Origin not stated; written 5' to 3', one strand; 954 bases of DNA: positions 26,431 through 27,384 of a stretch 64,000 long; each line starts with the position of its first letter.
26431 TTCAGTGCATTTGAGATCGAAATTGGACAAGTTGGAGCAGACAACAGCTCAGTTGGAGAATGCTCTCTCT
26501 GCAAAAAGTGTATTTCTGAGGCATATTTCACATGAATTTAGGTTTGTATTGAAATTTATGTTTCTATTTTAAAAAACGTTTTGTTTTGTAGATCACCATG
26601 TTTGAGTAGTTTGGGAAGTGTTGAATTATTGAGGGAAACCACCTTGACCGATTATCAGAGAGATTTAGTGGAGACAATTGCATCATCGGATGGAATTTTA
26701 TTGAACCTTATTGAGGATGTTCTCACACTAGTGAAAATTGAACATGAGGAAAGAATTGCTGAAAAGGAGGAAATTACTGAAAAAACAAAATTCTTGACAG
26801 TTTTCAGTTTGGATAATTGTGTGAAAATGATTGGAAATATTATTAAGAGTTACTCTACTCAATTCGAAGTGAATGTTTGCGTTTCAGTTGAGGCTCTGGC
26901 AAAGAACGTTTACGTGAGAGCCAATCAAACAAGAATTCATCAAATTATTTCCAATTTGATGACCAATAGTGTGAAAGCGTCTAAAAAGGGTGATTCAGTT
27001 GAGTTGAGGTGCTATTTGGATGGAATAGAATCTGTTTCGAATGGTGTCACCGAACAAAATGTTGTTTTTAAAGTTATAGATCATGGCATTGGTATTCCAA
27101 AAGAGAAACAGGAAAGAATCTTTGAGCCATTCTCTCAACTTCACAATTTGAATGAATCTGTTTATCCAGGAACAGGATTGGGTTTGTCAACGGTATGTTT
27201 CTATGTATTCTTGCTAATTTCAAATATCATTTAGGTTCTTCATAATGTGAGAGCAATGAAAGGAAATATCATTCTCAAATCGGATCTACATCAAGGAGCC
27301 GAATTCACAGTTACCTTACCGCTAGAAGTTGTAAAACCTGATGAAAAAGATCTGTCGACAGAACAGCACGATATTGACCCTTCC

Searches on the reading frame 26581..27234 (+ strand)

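Call 59: search_protein_families(library=pfam, proteins=[window:26581-27234:+], max_evalue=0.001)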
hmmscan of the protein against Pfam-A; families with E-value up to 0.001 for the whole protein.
window:26581-27234:+ (217 aa): 2 families
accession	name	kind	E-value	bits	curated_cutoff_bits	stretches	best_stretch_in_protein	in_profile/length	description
PF02518.31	HATPase_c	-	1.7e-18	67.5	26.4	1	115-205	2-80/111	Histidine kinase-, DNA gyrase B-, and HSP90-like ATPase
PF00512.31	HisKA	-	1.1e-06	29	26.9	1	9-56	19-66/66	His Kinase A (phospho-acceptor) domain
